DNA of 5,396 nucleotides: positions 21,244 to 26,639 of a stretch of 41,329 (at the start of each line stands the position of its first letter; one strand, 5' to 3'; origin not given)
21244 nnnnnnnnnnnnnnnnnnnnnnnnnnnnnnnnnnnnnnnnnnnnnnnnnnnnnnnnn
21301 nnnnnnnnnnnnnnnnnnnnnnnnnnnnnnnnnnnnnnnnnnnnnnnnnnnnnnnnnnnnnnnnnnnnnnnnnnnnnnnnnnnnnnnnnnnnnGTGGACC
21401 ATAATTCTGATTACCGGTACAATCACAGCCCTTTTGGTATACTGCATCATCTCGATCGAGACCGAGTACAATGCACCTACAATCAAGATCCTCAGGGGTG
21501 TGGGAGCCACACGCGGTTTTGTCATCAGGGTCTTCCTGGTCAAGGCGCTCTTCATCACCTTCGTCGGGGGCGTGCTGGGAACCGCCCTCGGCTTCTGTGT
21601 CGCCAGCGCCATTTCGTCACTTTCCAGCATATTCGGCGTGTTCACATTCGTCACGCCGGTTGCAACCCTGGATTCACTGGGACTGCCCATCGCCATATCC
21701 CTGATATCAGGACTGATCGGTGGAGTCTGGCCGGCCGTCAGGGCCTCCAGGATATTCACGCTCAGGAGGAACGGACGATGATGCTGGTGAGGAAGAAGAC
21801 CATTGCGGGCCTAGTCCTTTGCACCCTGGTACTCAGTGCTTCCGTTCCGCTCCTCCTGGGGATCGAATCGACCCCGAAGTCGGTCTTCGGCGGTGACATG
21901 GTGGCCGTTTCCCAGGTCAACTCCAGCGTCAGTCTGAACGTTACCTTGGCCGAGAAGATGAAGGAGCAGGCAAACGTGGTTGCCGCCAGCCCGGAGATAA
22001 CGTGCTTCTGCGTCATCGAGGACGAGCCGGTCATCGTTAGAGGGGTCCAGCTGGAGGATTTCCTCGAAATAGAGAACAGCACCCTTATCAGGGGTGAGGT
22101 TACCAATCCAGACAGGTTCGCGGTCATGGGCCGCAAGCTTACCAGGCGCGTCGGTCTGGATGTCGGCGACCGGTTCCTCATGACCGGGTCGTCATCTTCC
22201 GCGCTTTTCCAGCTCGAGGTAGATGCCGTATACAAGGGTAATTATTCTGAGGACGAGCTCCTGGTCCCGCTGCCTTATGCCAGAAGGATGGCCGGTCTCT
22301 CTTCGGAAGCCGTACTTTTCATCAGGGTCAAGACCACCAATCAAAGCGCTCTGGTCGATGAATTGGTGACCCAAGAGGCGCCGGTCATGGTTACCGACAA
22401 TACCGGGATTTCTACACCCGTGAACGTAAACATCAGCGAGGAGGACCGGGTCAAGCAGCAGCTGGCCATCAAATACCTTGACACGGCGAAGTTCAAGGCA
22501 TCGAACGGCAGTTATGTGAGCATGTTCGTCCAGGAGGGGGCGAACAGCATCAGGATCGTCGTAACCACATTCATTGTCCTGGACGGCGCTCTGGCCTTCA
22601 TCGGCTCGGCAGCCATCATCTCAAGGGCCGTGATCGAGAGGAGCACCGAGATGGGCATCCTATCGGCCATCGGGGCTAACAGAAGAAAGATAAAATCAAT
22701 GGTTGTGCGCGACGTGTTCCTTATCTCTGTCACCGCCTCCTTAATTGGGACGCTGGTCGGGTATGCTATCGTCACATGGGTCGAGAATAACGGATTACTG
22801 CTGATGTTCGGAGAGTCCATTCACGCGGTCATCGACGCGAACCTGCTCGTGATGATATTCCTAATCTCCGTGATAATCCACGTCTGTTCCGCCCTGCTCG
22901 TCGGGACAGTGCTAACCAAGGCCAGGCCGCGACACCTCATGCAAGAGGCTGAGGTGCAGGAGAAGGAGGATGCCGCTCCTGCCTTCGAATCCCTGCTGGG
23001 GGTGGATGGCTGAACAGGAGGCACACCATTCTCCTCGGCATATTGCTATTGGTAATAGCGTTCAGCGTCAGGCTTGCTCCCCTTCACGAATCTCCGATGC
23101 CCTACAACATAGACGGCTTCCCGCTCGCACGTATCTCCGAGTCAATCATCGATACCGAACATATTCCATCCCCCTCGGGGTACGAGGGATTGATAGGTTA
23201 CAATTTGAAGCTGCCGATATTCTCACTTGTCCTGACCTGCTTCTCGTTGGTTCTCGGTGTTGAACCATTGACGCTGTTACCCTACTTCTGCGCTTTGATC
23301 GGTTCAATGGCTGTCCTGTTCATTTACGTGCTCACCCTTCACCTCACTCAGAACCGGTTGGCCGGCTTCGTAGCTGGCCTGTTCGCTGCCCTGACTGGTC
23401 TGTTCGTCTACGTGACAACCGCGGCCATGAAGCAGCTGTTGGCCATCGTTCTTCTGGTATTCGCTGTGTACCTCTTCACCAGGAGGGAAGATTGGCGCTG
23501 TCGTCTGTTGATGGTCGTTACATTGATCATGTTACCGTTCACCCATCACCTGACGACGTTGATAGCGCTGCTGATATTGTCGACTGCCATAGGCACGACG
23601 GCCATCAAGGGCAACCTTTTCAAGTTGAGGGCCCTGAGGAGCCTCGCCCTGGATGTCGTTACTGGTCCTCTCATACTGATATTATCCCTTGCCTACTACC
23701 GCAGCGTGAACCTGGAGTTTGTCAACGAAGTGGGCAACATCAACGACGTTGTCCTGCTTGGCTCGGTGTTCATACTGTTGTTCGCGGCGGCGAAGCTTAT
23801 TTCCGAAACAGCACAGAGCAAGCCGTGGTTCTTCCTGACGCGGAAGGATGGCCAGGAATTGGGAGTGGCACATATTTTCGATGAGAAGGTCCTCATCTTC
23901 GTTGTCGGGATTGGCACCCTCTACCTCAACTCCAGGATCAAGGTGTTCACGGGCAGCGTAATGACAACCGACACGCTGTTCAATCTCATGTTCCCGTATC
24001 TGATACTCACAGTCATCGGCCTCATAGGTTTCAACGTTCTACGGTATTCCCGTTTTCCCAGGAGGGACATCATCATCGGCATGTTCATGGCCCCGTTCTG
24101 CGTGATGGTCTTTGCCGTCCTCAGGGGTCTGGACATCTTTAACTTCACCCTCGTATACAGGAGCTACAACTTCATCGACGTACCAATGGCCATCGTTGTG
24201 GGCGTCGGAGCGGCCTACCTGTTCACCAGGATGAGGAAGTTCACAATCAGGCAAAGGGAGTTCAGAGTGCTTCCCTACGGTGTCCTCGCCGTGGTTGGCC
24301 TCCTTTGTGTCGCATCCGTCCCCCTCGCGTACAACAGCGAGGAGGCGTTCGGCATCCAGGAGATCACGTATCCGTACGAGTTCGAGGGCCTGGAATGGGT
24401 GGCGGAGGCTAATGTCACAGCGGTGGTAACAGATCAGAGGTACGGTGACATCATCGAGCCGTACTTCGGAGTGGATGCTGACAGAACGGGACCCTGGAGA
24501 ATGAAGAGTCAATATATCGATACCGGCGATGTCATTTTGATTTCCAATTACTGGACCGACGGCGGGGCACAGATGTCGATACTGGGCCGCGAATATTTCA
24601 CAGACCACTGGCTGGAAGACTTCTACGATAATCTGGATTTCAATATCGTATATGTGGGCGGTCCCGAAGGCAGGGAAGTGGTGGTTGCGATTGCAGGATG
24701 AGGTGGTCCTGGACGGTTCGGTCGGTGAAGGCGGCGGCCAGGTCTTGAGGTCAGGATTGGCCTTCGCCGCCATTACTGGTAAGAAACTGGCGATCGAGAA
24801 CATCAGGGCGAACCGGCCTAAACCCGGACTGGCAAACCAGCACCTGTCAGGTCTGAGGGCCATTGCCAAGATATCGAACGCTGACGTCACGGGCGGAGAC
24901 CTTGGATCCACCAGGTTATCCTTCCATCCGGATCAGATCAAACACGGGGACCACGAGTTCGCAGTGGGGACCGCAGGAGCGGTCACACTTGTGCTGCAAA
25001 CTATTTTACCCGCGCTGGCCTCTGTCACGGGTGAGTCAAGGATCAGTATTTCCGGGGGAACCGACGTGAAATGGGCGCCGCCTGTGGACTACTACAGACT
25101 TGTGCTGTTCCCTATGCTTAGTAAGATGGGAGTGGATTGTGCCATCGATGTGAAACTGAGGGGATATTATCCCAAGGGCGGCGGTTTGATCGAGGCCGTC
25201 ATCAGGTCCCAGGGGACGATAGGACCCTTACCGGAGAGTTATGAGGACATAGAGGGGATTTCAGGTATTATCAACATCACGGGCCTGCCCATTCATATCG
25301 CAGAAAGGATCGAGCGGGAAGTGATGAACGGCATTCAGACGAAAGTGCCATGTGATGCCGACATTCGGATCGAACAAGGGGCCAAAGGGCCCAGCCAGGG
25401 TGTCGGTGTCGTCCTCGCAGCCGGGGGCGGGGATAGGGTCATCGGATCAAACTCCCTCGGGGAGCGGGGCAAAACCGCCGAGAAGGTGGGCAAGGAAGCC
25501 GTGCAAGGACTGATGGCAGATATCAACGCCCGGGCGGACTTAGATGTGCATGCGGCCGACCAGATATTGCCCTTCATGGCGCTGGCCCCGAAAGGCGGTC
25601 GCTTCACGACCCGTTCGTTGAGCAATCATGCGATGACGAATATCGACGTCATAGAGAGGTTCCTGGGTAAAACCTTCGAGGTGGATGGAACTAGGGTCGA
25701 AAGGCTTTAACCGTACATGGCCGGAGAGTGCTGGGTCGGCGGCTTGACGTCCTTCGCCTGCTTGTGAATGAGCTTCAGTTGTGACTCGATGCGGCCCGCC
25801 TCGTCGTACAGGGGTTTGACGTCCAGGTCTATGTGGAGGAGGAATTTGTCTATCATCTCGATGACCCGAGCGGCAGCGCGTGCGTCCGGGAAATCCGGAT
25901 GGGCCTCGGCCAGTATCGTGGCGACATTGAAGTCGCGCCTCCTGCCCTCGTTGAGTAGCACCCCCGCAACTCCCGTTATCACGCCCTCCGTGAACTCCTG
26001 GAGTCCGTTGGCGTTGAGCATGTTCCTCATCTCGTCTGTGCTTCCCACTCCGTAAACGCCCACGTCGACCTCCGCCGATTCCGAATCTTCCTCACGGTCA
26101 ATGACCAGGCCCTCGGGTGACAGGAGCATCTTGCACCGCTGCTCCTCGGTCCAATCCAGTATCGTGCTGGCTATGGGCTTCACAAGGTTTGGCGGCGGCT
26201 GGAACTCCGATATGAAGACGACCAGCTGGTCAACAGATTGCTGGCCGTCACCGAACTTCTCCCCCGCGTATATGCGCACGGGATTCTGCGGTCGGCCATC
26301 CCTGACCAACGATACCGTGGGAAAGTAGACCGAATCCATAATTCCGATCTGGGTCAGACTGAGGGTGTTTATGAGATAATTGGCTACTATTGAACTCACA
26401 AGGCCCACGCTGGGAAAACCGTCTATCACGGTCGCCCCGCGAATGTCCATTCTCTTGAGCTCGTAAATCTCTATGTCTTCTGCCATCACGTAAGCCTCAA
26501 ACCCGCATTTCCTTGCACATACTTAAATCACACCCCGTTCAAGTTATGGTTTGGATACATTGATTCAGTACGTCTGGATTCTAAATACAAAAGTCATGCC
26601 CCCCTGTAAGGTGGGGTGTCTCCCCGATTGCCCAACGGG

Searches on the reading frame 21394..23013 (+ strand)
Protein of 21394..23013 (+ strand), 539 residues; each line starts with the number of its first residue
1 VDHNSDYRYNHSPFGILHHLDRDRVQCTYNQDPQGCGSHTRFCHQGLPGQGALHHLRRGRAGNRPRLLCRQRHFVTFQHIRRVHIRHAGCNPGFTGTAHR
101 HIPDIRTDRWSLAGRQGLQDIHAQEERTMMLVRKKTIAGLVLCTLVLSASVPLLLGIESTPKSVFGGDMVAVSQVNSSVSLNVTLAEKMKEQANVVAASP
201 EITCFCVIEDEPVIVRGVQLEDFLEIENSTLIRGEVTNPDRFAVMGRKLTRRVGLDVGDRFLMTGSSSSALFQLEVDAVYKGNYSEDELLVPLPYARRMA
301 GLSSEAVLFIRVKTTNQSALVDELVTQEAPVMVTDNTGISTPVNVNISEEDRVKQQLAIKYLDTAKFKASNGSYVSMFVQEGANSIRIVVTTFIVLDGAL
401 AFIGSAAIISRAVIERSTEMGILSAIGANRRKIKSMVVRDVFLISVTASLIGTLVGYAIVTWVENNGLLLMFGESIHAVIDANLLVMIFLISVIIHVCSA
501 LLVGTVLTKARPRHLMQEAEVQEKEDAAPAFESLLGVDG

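Call 50: search_protein_families(library=pfam, proteins=[window:21394-23013:+], max_evalue=0.00001)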
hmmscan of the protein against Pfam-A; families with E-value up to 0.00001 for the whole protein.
window:21394-23013:+ (539 aa): 1 family
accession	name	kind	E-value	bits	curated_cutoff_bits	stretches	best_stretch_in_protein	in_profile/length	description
PF02687.27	FtsX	-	9e-14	52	25.5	1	394-509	4-117/120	FtsX-like permease C-terminal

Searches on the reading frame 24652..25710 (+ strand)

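Call 50: search_protein_families(library=pfam, proteins=[window:24652-25710:+], max_evalue=0.00001)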
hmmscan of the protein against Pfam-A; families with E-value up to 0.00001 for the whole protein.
window:24652-25710:+ (352 aa): 2 families
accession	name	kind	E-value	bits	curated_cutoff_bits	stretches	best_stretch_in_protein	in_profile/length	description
PF01137.26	RTC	-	4.2e-78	262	27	1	25-344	2-221/221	RNA 3'-terminal phosphate cyclase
PF05189.18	RTC_insert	-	1.1e-14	55.1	23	1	199-291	5-101/102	RNA 3'-terminal phosphate cyclase (RTC), insert domain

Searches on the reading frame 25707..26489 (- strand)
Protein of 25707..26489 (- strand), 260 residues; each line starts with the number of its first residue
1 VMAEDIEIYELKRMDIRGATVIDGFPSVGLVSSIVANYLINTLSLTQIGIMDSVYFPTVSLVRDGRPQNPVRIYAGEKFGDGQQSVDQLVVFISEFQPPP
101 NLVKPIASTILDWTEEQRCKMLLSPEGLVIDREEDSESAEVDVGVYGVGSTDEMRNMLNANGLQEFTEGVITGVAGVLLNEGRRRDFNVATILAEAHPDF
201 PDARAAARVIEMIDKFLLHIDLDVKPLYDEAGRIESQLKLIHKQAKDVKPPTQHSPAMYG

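Call 51: search_protein_families(library=pfam, proteins=[window:25707-26489:-], max_evalue=0.00001)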
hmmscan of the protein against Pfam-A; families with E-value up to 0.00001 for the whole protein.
window:25707-26489:- (260 aa): 1 family
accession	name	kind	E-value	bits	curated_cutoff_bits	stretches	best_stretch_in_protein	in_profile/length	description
PF09754.15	PAC2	-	2.2e-39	135.9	25.8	1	22-239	2-212/215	PAC2 family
